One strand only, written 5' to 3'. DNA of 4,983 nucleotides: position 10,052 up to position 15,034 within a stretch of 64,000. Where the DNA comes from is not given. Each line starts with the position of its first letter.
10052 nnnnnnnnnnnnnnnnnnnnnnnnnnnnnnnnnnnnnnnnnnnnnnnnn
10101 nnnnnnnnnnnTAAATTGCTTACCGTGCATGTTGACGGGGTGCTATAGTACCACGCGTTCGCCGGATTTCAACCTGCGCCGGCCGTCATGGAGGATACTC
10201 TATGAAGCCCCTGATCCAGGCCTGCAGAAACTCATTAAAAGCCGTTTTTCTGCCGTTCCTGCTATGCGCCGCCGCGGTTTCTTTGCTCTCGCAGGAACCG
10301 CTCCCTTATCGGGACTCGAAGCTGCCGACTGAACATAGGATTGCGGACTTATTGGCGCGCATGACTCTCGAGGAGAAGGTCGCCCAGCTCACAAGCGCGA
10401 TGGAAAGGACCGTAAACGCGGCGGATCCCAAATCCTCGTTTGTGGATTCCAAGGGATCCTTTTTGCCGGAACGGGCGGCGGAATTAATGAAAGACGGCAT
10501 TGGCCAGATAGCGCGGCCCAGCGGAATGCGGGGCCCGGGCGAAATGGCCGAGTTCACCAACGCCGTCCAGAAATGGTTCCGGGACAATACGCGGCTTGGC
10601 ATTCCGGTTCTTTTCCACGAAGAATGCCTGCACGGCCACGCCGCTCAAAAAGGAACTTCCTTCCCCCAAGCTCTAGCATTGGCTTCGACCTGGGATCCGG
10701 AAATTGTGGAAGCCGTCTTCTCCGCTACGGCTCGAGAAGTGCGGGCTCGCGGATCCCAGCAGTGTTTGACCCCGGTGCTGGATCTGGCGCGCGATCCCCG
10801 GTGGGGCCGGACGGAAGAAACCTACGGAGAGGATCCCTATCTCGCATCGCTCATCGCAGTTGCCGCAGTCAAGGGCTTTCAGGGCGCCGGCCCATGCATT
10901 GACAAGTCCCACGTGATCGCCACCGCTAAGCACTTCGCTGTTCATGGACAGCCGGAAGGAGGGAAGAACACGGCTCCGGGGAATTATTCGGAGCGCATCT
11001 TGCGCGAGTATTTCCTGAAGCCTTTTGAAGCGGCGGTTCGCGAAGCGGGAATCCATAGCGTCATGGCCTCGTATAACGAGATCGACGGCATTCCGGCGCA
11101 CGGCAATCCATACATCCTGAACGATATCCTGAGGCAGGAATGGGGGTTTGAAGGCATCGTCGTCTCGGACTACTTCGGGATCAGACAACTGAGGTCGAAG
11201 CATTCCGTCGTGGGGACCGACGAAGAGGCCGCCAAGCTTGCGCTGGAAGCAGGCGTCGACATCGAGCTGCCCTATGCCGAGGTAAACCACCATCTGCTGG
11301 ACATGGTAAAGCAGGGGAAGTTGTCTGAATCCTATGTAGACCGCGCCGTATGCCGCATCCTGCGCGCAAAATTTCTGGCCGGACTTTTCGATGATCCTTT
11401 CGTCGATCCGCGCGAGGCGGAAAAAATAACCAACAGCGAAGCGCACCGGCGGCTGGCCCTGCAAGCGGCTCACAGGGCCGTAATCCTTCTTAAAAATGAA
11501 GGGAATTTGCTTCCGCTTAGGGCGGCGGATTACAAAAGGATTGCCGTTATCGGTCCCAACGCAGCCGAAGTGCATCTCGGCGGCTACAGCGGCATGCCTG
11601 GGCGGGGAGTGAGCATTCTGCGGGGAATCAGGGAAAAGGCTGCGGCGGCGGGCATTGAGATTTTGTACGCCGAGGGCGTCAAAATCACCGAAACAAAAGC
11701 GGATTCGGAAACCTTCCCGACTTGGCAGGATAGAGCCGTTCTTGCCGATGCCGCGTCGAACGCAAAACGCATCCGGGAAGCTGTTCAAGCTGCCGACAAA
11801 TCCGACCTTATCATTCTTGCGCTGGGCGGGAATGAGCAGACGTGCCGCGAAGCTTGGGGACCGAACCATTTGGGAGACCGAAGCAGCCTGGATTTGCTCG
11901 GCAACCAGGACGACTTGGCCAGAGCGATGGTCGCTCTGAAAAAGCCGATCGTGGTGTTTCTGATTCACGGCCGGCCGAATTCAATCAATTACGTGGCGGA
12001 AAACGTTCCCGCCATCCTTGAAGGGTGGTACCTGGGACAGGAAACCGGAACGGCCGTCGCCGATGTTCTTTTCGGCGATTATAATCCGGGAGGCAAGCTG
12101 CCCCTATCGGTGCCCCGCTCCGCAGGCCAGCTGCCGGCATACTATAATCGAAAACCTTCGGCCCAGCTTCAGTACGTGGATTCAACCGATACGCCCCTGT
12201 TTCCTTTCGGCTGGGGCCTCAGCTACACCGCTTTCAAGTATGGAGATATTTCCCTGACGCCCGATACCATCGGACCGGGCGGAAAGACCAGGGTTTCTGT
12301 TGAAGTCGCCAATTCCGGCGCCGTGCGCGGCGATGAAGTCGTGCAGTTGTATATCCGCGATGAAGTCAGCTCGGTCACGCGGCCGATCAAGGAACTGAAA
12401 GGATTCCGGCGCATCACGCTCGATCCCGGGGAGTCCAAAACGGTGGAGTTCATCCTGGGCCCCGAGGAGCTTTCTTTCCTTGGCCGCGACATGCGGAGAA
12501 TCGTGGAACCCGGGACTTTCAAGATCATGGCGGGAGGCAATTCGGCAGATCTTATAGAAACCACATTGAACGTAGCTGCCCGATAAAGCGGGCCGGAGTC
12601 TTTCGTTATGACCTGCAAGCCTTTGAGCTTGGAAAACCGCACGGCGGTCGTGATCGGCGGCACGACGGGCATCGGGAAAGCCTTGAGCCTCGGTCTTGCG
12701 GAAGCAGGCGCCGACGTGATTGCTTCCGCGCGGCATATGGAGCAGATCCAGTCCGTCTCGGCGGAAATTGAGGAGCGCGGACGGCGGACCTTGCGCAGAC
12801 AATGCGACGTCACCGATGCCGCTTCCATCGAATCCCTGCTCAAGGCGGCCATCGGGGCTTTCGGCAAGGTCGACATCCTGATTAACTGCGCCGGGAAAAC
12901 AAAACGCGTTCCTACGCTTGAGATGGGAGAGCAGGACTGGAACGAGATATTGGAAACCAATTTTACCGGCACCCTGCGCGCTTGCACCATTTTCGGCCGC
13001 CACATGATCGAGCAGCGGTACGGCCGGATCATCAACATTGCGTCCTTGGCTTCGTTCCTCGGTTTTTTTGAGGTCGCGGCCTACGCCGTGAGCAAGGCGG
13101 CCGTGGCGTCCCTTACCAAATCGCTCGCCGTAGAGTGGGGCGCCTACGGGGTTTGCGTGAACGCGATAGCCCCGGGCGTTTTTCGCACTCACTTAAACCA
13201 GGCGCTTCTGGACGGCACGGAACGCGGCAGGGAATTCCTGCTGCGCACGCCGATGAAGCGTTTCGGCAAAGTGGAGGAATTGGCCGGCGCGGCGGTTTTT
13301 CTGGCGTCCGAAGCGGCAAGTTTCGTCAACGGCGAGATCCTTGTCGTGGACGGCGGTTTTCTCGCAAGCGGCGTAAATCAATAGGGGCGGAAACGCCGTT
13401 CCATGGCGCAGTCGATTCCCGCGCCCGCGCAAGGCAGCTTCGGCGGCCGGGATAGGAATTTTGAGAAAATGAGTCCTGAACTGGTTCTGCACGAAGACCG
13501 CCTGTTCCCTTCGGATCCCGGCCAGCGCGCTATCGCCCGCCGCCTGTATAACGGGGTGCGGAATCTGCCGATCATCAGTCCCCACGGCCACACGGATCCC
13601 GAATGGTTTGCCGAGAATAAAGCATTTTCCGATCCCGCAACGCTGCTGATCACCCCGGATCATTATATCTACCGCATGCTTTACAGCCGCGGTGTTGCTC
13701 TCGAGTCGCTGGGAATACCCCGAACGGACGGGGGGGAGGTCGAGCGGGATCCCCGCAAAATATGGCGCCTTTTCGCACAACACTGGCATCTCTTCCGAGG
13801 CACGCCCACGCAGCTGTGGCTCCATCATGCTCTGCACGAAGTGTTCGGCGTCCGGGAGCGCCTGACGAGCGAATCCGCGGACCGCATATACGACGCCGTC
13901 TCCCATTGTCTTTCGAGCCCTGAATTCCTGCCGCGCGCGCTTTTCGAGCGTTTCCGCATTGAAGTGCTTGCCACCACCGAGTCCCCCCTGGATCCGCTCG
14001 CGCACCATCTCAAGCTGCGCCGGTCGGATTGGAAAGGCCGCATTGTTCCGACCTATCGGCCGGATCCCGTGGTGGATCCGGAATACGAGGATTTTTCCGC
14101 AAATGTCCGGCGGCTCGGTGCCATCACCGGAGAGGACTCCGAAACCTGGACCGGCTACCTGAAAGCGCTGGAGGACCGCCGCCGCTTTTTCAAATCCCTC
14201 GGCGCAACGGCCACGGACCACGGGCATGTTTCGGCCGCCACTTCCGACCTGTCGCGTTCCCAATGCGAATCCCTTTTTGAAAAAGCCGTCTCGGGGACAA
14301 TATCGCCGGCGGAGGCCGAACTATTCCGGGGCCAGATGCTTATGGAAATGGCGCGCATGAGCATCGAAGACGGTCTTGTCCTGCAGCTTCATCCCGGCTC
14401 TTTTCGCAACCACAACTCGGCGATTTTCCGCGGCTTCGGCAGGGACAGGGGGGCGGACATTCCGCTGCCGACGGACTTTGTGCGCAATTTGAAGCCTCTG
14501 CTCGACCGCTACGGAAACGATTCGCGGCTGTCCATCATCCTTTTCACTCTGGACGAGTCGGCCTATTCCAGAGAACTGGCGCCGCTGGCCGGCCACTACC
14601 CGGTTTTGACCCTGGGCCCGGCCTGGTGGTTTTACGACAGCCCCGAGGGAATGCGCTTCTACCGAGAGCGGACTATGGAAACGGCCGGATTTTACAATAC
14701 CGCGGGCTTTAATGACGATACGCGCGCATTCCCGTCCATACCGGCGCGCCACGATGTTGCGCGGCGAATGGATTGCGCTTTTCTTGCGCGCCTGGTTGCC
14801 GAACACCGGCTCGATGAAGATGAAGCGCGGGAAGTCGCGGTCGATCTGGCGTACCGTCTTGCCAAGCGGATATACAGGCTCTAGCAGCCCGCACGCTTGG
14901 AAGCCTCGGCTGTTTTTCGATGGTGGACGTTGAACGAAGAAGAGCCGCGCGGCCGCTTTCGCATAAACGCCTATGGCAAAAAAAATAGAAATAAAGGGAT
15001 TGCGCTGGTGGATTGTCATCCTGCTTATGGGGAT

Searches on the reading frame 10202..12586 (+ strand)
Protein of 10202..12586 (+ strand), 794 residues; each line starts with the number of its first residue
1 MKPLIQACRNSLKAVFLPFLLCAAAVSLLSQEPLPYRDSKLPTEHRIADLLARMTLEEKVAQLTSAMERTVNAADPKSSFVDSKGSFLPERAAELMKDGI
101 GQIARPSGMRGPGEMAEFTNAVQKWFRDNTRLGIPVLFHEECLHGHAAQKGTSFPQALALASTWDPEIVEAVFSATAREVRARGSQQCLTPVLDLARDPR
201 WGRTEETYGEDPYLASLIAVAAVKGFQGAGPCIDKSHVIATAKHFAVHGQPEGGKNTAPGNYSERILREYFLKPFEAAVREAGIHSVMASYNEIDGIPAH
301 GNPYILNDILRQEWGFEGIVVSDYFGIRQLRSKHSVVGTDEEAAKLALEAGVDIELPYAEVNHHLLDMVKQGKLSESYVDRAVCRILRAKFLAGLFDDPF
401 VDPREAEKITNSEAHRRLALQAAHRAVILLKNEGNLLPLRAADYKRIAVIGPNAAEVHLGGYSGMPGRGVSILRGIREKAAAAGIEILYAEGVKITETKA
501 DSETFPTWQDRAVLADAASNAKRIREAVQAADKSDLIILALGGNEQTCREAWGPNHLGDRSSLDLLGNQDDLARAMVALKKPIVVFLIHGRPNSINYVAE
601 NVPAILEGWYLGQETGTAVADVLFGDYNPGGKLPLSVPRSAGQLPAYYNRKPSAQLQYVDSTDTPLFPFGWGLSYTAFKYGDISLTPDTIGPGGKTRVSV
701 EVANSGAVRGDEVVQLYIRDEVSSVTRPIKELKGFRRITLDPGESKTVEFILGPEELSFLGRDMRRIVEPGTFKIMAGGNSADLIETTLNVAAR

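Call 40: search_protein_families(library=pfam, proteins=[window:10202-12586:+], max_evalue=0.00001)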
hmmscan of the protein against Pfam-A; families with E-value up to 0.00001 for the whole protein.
window:10202-12586:+ (794 aa): 3 families
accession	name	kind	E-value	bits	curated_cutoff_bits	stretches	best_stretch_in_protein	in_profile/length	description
PF00933.27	Glyco_hydro_3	-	2.6e-79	267.4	27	1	55-388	1-315/316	Glycosyl hydrolase family 3 N terminal domain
PF01915.27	Glyco_hydro_3_C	-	4.6e-56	190.4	31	1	427-675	1-200/200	Glycosyl hydrolase family 3 C-terminal domain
PF14310.12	Fn3-like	-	2e-25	89.1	25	1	712-781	1-71/71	Fibronectin type III-like domain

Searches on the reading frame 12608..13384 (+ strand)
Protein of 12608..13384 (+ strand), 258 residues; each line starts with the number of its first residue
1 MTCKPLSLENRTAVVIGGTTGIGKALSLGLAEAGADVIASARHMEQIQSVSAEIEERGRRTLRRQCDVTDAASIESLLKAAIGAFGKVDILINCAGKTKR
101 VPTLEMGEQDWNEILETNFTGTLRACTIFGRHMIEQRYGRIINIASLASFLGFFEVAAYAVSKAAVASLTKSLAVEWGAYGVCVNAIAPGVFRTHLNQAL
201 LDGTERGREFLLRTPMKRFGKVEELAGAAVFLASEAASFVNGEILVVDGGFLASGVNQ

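Call 40: search_protein_families(library=pfam, proteins=[window:12608-13384:+], max_evalue=0.00001)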
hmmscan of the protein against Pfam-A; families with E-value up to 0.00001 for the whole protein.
window:12608-13384:+ (258 aa): 4 families
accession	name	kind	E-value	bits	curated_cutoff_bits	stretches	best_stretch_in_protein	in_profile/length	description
PF13561.12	adh_short_C2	-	3.9e-60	203.8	27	1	20-251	6-235/236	Enoyl-(Acyl carrier protein) reductase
PF00106.31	adh_short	-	3.8e-56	190.1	26.6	1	12-200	2-190/195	short chain dehydrogenase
PF08659.16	KR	-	3.2e-16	60.2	22.6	1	12-173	2-163/180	KR domain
PF01370.27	Epimerase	-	4.2e-09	36.6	20.9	1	14-247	2-239/240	NAD dependent epimerase/dehydratase family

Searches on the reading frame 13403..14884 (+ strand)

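Call 40: search_protein_families(library=pfam, proteins=[window:13403-14884:+], max_evalue=0.00001)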
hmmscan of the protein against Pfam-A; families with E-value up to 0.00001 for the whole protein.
window:13403-14884:+ (493 aa): 1 family
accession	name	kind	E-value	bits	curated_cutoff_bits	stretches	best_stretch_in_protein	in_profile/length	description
PF02614.20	UxaC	-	1.9e-79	268.1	25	1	42-489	13-462/464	Glucuronate isomerase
